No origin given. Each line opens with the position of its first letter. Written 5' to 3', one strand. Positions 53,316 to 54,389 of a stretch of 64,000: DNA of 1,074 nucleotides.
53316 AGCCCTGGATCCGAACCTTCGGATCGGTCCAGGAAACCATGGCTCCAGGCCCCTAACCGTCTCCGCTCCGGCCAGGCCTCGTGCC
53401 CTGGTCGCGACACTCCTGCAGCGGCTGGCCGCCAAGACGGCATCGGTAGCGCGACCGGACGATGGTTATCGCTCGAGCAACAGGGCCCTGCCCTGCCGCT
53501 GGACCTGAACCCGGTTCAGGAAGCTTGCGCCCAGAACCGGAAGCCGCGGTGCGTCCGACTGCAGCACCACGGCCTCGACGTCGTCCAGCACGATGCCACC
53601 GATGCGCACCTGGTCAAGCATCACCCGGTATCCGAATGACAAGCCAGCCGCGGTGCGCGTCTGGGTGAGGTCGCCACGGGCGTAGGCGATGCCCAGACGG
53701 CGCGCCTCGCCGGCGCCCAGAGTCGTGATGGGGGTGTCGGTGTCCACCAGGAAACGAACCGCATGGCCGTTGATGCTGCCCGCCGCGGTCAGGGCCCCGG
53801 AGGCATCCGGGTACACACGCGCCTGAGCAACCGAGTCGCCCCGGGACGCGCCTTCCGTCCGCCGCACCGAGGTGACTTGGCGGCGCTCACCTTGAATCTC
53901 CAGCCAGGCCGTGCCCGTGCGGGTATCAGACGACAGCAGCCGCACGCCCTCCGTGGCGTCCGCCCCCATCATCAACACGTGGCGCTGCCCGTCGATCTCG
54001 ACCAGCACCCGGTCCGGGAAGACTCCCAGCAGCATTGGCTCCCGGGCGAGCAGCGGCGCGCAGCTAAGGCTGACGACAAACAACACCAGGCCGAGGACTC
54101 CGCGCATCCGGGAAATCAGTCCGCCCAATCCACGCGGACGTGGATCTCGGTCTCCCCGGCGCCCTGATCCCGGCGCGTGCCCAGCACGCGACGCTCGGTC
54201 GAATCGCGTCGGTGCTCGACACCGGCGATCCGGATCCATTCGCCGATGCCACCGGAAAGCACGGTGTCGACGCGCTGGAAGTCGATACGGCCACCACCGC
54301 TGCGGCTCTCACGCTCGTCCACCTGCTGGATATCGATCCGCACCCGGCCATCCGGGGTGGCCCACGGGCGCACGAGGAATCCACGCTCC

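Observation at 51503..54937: Candidate undescribed envelope module: minimal secretin plus retropepsin-like partner, facing an ExeA-architecture AAA/SPOR protein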

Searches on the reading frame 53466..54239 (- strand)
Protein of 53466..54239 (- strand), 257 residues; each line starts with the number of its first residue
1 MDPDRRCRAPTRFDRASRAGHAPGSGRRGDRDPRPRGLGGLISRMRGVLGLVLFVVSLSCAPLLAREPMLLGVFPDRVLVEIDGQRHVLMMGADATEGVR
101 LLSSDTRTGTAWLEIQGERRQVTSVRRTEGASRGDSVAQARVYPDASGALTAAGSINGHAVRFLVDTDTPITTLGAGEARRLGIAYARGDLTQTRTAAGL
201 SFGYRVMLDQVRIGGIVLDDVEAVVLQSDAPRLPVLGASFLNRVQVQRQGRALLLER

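Call 3: search_protein_families(library=pfam, proteins=[window:53466-54239:-], max_evalue=0.01)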
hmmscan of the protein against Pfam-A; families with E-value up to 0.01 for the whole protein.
window:53466-54239:- (257 aa): 2 families
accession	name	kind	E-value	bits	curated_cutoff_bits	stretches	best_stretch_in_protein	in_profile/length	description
PF13975.11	gag-asp_proteas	-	3.5e-18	66.4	28.2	1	153-243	2-92/92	gag-polyprotein putative aspartyl protease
PF13650.11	Asp_protease_2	-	1.1e-16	61.7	24.3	1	154-240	3-90/90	Aspartyl protease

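Call 4: search_protein_families(library=ncbifam, proteins=[window:53466-54239:-], max_evalue=0.01)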
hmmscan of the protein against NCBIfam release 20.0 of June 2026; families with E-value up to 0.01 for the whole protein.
window:53466-54239:- (257 aa): 1 family
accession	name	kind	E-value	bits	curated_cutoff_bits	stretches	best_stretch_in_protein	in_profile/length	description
TIGR02281.1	clan_AA_DTGA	subfamily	2.2e-20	73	57.95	1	145-256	7-120/121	TIGR02281 family clan AA aspartic protease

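Call 26: find_homologous_proteins(query=window:53466-54107:-, max_evalue=0.001)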
Query window:53466-54107:- (213 aa): 108 proteins with E <= 0.001 among 3564 candidates.
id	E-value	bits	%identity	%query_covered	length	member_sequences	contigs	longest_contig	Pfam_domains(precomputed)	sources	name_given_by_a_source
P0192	3.0e-128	443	100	100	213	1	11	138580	PF13650.12,PF13975.12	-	-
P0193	2.1e-111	388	89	100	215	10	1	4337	PF13650.12,PF13975.12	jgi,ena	jgi:aspartyl protease family protein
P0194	3.7e-107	374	85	100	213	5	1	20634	PF13650.12,PF13975.12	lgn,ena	-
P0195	3.8e-106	371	85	94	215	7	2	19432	PF13650.12,PF13975.12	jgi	jgi:aspartyl protease family protein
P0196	1.9e-105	369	84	100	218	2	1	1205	PF13650.12,PF13975.12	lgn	-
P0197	2.4e-102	359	81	100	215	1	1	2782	PF13650.12,PF13975.12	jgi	jgi:aspartyl protease family protein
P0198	1.1e-62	229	56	90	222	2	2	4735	PF13650.12,PF13975.12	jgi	-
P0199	1.1e-61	226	55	94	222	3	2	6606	PF13650.12,PF13975.12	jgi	-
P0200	1.3e-60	223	54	90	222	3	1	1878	PF13650.12,PF13975.12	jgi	-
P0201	4.4e-60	221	55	91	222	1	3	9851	PF13650.12,PF13975.12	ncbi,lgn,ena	-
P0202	6.2e-60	220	53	99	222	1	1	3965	PF13650.12,PF13975.12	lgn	-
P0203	1.9e-59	219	54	90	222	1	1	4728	PF13650.12,PF13975.12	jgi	-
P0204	1.5e-57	213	57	90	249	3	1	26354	PF13650.12,PF13975.12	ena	-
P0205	1.8e-57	212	55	92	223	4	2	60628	PF13650.12,PF13975.12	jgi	jgi:aspartyl protease family protein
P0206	3.8e-57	211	53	97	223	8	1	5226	PF13650.12,PF13975.12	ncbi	-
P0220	1.7e-31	128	40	87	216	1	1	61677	PF13650.12,PF09668.17,PF13975.12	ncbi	-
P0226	1.8e-30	124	41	87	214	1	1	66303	PF13650.12,PF13975.12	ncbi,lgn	-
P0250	8.9e-24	102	35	88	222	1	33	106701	PF13650.12,PF13975.12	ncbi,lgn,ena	ncbi:clan AA aspartic protease [compost metagenome]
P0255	1.9e-23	101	36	88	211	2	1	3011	PF13650.12,PF11356.15,PF13975.12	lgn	-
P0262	6.3e-23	100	37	88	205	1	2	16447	PF13650.12,PF11356.15,PF13975.12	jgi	-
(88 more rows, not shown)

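Call 27: find_encoding_contigs(protein=P0220, flank=6000, max_places=1)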
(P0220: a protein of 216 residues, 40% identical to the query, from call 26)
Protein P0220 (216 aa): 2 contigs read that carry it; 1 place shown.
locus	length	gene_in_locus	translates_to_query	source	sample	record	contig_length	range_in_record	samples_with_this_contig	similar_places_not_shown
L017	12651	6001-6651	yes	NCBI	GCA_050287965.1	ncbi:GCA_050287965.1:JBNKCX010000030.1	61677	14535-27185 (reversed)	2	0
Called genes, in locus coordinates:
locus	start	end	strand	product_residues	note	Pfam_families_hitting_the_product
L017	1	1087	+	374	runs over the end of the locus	PF00383:dCMP_cyt_deam_1, PF14437:MafB19-deam (weak), PF01872:RibD_C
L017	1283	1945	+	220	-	PF00677:Lum_binding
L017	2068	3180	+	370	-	PF00926:DHBP_synthase, PF00925:GTP_cyclohydro2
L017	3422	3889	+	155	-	PF00885:DMRL_synthase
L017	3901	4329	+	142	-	PF01029:NusB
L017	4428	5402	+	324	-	PF00586:AIRS, PF02769:AIRS_C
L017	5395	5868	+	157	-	PF04608:PgpA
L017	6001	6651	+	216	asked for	PF09668:Asp_protease (faint), PF13650:Asp_protease_2, PF13975:gag-asp_proteas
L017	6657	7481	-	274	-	PF00535:Glycos_transf_2, PF10111:Glyco_tranf_2_2, PF13641:Glyco_tranf_2_3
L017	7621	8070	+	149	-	PF01814:Hemerythrin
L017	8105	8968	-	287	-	PF00085:Thioredoxin, PF13098:Thioredoxin_2, PF13905:Thioredoxin_8 (faint), PF07719:TPR_2 (faint), PF13428:TPR_14 (faint), PF13431:TPR_17 (faint), PF14559:TPR_19, PF14561:TPR_20, +3 more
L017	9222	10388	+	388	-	PF00988:CPSase_sm_chain, PF00117:GATase, PF07722:Peptidase_C26 (faint)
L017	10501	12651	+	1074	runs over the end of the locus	PF25596:CPSase_L_D1, PF02786:CPSase_L_D2, PF02787:CPSase_L_D3, PF25596:CPSase_L_D1, PF02222:ATP-grasp (weak), PF02786:CPSase_L_D2, PF15632:ATPgrasp_Ter (weak), PF02142:MGS, +3 more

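Call 28: find_encoding_contigs(protein=P0226, flank=6000, max_places=1)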
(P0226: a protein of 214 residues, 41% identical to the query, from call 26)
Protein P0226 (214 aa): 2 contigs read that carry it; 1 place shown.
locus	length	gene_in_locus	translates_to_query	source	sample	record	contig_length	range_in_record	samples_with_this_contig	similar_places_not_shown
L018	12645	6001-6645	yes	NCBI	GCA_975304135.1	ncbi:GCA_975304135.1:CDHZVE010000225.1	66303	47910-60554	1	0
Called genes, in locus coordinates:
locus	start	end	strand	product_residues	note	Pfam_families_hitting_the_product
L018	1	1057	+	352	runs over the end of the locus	PF01391:Collagen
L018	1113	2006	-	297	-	PF01488:Shikimate_DH (weak), PF03446:NAD_binding_2, PF03807:F420_oxidored, PF14833:NAD_binding_11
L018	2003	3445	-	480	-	PF01546:Peptidase_M20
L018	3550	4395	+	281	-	-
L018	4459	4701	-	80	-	-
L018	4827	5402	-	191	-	PF00994:MoCF_biosynth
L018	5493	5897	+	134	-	PF01479:S4, PF28601:HSP15_C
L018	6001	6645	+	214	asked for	PF13650:Asp_protease_2, PF13975:gag-asp_proteas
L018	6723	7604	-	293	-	PF01435:Peptidase_M48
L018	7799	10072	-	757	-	PF00521:DNA_topoisoIV, PF03989:DNA_gyraseA_C (faint)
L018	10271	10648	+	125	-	PF16785:SMBP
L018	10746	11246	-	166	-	PF12973:Cupin_7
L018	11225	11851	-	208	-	PF04542:Sigma70_r2, PF08281:Sigma70_r4_2, PF04545:Sigma70_r4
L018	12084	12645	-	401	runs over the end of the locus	PF14238:DUF4340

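Call 29: find_encoding_contigs(protein=P0250, flank=6000, max_places=2)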
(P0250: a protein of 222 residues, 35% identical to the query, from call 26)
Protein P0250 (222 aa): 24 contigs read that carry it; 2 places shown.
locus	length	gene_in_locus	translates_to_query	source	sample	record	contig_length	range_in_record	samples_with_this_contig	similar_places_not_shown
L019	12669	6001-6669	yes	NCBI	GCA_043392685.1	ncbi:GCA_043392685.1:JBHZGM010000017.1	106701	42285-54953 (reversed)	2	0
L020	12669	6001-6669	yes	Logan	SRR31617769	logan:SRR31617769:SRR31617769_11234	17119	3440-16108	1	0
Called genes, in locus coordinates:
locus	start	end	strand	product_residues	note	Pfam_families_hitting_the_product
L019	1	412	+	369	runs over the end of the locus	PF00383:dCMP_cyt_deam_1, PF14437:MafB19-deam, PF01872:RibD_C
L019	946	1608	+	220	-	PF00677:Lum_binding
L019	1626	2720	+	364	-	PF00926:DHBP_synthase, PF00925:GTP_cyclohydro2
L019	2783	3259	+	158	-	PF00885:DMRL_synthase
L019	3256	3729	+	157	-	PF01029:NusB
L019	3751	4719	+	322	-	PF00586:AIRS, PF02769:AIRS_C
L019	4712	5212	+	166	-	PF04608:PgpA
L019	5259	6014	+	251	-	-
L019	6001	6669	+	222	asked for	PF13650:Asp_protease_2, PF13975:gag-asp_proteas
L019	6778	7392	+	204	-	PF00925:GTP_cyclohydro2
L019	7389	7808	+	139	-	-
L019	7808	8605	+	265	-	PF01497:Peripla_BP_2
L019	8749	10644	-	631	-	PF13292:DXP_synthase_N, PF00676:E1_dh (weak), PF02779:Transket_pyr, PF02780:Transketolase_C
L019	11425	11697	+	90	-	-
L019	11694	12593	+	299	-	PF01569:PAP2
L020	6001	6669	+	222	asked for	PF13650:Asp_protease_2, PF13975:gag-asp_proteas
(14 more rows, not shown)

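Call 30: find_encoding_contigs(protein=P0262, flank=6000, max_places=1)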
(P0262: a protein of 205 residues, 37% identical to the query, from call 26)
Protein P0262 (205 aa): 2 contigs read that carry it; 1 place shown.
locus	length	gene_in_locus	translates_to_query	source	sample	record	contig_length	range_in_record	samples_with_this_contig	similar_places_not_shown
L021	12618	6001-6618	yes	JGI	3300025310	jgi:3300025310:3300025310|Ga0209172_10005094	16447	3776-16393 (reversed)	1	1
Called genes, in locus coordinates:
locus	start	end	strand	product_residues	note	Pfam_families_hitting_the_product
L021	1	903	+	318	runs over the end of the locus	?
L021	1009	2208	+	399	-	PF00202:Aminotran_3, PF01212:Beta_elim_lyase (weak)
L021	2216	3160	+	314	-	PF02729:OTCace_N, PF00185:OTCace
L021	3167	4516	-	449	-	PF00764:Arginosuc_synth, PF20979:Arginosuc_syn_C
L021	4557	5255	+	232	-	-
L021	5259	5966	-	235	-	PF00117:GATase, PF07722:Peptidase_C26 (weak)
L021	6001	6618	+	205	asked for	PF11356:T2SSC (weak), PF13650:Asp_protease_2, PF13975:gag-asp_proteas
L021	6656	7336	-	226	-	PF01135:PCMT, PF00398:RrnaAD (weak), PF13847:Methyltransf_31 (weak), PF08241:Methyltransf_11 (weak), PF13649:Methyltransf_25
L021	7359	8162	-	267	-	PF02649:GCHY-1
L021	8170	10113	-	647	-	PF13292:DXP_synthase_N, PF00676:E1_dh, PF02779:Transket_pyr, PF02780:Transketolase_C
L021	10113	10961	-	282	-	PF00348:polyprenyl_synt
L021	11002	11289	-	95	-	PF02609:Exonuc_VII_S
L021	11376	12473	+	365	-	PF00355:Rieske, PF00848:Ring_hydroxyl_A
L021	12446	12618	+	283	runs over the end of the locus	PF00581:Rhodanese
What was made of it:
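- Closest known: TIGR02281 clan AA aspartic proteases and Rickettsia APRc/ApRick. Different: B is coupled to a mini-secretin gene, whereas other family members stand alone in housekeeping contexts (calls 27-30).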

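Call 32: search_protein_families(library=pfam, proteins=[window:53466-54107:-, P0262, P0255, P0250, P0220, P0204, L019:5259-6014:+], max_evalue=10)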
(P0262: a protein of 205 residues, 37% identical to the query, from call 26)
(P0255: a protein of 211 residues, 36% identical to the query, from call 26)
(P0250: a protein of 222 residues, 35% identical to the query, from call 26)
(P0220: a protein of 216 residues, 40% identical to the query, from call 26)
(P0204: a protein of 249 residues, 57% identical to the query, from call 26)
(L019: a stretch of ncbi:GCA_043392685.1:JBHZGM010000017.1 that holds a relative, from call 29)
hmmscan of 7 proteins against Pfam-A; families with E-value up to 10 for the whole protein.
window:53466-54107:- (213 aa): 2 families
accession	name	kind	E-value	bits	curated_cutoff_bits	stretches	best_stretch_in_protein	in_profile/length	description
PF13975.11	gag-asp_proteas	-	2.2e-18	67.1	28.2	1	109-199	2-92/92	gag-polyprotein putative aspartyl protease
PF13650.11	Asp_protease_2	-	7e-17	62.4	24.3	1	110-196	3-90/90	Aspartyl protease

P0262 (205 aa): 3 families
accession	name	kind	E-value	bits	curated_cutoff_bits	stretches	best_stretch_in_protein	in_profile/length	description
PF13975.11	gag-asp_proteas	-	1.1e-25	90.4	28.2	1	100-189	2-92/92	gag-polyprotein putative aspartyl protease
PF13650.11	Asp_protease_2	-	1.9e-22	80.2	24.3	1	100-186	2-90/90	Aspartyl protease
PF11356.14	T2SSC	-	3.3e-06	27.4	27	1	6-69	70-139/141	Type II secretion system protein C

P0255 (211 aa): 3 families
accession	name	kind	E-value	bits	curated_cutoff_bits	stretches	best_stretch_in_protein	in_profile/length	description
PF13975.11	gag-asp_proteas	-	1.9e-26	92.9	28.2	1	105-195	1-92/92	gag-polyprotein putative aspartyl protease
PF13650.11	Asp_protease_2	-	6e-23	81.8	24.3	1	105-192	1-90/90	Aspartyl protease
PF11356.14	T2SSC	-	4.6e-06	27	27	1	12-75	70-139/141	Type II secretion system protein C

P0250 (222 aa): 4 families
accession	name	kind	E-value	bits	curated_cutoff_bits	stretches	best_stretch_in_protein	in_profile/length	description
PF13975.11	gag-asp_proteas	-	9.9e-29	100.2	28.2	1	115-206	2-92/92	gag-polyprotein putative aspartyl protease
PF13650.11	Asp_protease_2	-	5.1e-25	88.4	24.3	1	114-203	1-90/90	Aspartyl protease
PF09668.16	Asp_protease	-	3.4e-05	24.4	26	1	115-207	13-104/109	Aspartyl protease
PF00077.25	RVP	-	0.0037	18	20.7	1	117-207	10-96/101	Retroviral aspartyl protease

P0220 (216 aa): 5 families
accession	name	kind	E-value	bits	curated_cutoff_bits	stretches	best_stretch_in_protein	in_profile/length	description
PF13975.11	gag-asp_proteas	-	1.4e-28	99.8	28.2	1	110-200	3-92/92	gag-polyprotein putative aspartyl protease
PF13650.11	Asp_protease_2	-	4.1e-23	82.3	24.3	1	110-197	3-90/90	Aspartyl protease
PF09668.16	Asp_protease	-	6.9e-06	26.6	26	1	111-203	15-106/109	Aspartyl protease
PF00077.25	RVP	-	0.00023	21.8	20.7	1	111-203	10-98/101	Retroviral aspartyl protease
PF16537.11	T2SSB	-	0.094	12.8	28.4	1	34-75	16-55/60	Type II secretion system protein B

P0204 (249 aa): 3 families
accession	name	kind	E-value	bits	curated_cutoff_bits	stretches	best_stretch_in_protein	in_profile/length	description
PF13975.11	gag-asp_proteas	-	5.2e-16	59.5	28.2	1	143-233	2-92/92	gag-polyprotein putative aspartyl protease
PF13650.11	Asp_protease_2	-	5.5e-15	56.3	24.3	1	144-229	3-89/90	Aspartyl protease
PF16537.11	T2SSB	-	0.12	12.5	28.4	1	46-74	27-55/60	Type II secretion system protein B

L019:5259-6014:+ (251 aa): 1 family
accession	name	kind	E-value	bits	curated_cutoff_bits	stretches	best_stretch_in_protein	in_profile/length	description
PF00497.25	SBP_bac_3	-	0.005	17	26.4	1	44-235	22-130/132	Bacterial extracellular solute-binding proteins, family 3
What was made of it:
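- Checked: Pfam gag-asp_proteas matches residues 109-199 (call 32).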

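Call 48: search_solved_structures(query=A3, max_evalue=10, show_alignments=0)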
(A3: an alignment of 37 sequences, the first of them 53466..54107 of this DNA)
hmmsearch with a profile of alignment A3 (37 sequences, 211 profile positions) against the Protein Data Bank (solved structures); distinct sequences matched with E-value up to 10: 25.
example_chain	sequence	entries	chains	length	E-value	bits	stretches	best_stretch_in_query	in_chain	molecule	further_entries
5c9b_A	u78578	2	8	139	4.1e-18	68.5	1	88-205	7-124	ApRick protease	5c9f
5c9d_A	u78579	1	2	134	6.1e-18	68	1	90-205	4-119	ApRick protease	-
4rgh_A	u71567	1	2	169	1.5e-07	34.1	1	103-197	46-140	Protein DDI1 homolog 2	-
3s8i_A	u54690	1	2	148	9.8e-07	31.4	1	102-197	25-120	Protein DDI1 homolog 1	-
9iy9_A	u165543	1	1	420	0.00073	22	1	107-173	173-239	Exported protein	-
3ogp_A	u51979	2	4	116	0.018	17.5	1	108-151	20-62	FIV Protease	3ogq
6fiv_A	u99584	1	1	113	0.028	16.8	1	108-131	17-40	RETROPEPSIN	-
1b11_A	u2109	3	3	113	0.034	16.5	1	108-131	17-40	PROTEIN (Feline Immunodeficiency Virus PROTEASE) | FIV PROTEASE | FELINE IMMUNODEFICIENCY VIRUS PROTEASE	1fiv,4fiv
5fiv_A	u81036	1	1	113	0.038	16.3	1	108-130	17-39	RETROPEPSIN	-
2hah_A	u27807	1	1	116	0.061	15.7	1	108-130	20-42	Protease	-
7efy_A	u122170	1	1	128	0.11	14.9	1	105-148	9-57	UBA domain-containing protein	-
2i1a_A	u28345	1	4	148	0.2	14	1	107-139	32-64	DNA damage-inducible protein DDI1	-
4z2z_A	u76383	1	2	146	0.2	14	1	107-139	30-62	DNA damage-inducible protein 1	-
3nr6_A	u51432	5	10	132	0.34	13.2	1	107-128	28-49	Protease p14 | gag-pro-pol polyprotein | Putative gag-pro-pol polyprotein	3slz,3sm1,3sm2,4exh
5ys4_A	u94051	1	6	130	0.43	12.9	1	105-198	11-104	DNA-damage inducible protein DDI1-like protein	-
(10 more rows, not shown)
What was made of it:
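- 53472..53825 (-): Retropepsin-like domain of B, residues 95-212. The family profile matches ApRick/APRc 5c9b at E 4e-18 (call 48).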

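Call 52: predict_structure(alignment_id=A3)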
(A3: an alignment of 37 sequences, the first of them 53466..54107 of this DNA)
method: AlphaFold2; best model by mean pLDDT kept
length: 213 residues; sequences in the alignment: 37
mean_pLDDT: 87.5   pTM: 0.59
mean pLDDT of the five models: 87.5, 84.9, 84.6, 84.5, 84.4
residues with pLDDT >= 90: 146; 70-90: 36; 50-70: 23; < 50: 8
segments of 3 or more residues with pLDDT < 50: 84-90
pLDDT, mean of each block of 10 residues (from residue 1): 56 59 87 91 90 90 89 90 49 88 96 95 96 96 94 92 97 97 89 98 97 96
secondary structure, 60 per line:
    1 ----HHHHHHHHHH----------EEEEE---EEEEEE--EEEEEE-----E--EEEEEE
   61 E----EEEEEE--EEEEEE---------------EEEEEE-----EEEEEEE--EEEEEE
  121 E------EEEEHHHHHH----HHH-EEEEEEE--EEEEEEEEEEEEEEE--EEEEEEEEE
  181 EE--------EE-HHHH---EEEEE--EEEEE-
elements in order: H5-14 E25-29 E33-38 E41-46 E55-61 E66-71 E74-79 E95-100 E106-112 E115-121 E128-131 H132-137 E146-152 E155-169 E172-182 H194-197 E201-205 E208-212
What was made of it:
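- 53868..54038 (-): N-terminal six-strand beta domain of B, residues 24-80. The motif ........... is nearly invariant in the pair-linked clade. It is weakly similar to GspC/GspB HR domains. AF2 models strands between residues 25 and 79 at pLDDT around 90 (call 52).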

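Call 55: fold_search(model_id=the predicted structure, library=pdb)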
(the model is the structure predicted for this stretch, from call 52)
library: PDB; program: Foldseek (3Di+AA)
matches with E <= 10: 949; with E <= 0.001: 72
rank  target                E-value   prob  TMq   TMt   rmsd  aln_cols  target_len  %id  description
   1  5c9f_A                1.0e-09  1.00  0.51  0.80   1.9       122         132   23  Crystal structure of a retropepsin-like aspartic protease from Rickettsia conorii (released 2015-10-14)
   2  5c9f_B                1.2e-08  1.00  0.46  0.76   3.6       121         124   20  Crystal structure of a retropepsin-like aspartic protease from Rickettsia conorii (released 2015-10-14)
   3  5c9b_A                5.0e-08  1.00  0.47  0.76   3.0       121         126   23  Crystal structure of a retropepsin-like aspartic protease from Rickettsia conorii (released 2015-10-14)
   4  5c9f_D                5.3e-08  1.00  0.47  0.76   2.7       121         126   22  Crystal structure of a retropepsin-like aspartic protease from Rickettsia conorii (released 2015-10-14)
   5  5c9b_B                8.1e-08  1.00  0.48  0.77   2.8       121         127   23  Crystal structure of a retropepsin-like aspartic protease from Rickettsia conorii (released 2015-10-14)
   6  5c9b_C                1.1e-07  1.00  0.45  0.73   3.2       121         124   21  Crystal structure of a retropepsin-like aspartic protease from Rickettsia conorii (released 2015-10-14)
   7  5c9d_B                1.3e-07  1.00  0.48  0.81   2.5       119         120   22  Crystal structure of a retropepsin-like aspartic protease from Rickettsia conorii (released 2015-10-14)
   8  5c9b_D                3.6e-07  1.00  0.44  0.78   2.8       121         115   20  Crystal structure of a retropepsin-like aspartic protease from Rickettsia conorii (released 2015-10-14)
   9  5c9d_A                5.1e-06  1.00  0.45  0.80   2.5       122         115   19  Crystal structure of a retropepsin-like aspartic protease from Rickettsia conorii (released 2015-10-14)
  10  2o40                  3.6e-05  1.00  0.33  0.35  15.7       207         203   15  Crystal Structure of a Chemically Synthesized 203 Amino Acid 'Covalent Dimer' HIV-1 Protease Molecule (released 2006-12-19)
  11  3s8i_A                4.3e-05  1.00  0.39  0.64   2.9       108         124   23  The retroviral-like protease (RVP) domain of human DDI1 (released 2011-07-06)
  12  1lv1                  6.2e-05  1.00  0.32  0.34  14.5       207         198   15  Crystal Structure Analysis of the non-active site mutant of tethered HIV-1 protease to 2.1A resolution (released 2002-06-19)
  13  3s8i_B                6.5e-05  1.00  0.37  0.63   4.2       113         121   23  The retroviral-like protease (RVP) domain of human DDI1 (released 2011-07-06)
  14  3fsm                  6.9e-05  1.00  0.35  0.37  15.9       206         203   15  CRYSTAL STRUCTURE OF A CHEMICALLY SYNTHESIZED 203 AMINO ACID 'COVALENT DIMER' [L-Ala51,D-Ala51'] HIV-1 PROTEASE MOLECULE (released 2010-01-05)
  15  6fiv                  1.1e-04  1.00  0.36  0.64   3.8       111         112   17  STRUCTURAL STUDIES OF HIV AND FIV PROTEASES COMPLEXED WITH AN EFFICIENT INHIBITOR OF FIV PR (released 1998-12-09)
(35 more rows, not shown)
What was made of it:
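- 53472..53825 (-): Foldseek gives 5c9f at TM 0.80 (call 55).
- On TIGR02281 clan AA (retropepsin-like) aspartic protease: APRc 5c9f superposes at TM 0.80, rmsd 1.9 A (call 55).
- Closest known: TIGR02281 clan AA aspartic proteases and Rickettsia APRc/ApRick. Same: It shares the retropepsin fold with APRc (E 4e-18; TM 0.80) (calls 48, 55).
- Checked: The AlphaFold2 model has pLDDT 87.5 and superposes on Rickettsia APRc (5c9f; TM 0.80, rmsd 1.9 A) (calls 52, 55).
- The fold is close to the active enzyme APRc (calls 48, 55).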

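Call 79: search_protein_families(library=phrogs, proteins=[window:53466-54107:-], max_evalue=0.001)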
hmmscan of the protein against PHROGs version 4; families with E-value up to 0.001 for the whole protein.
window:53466-54107:- (213 aa): 0 families
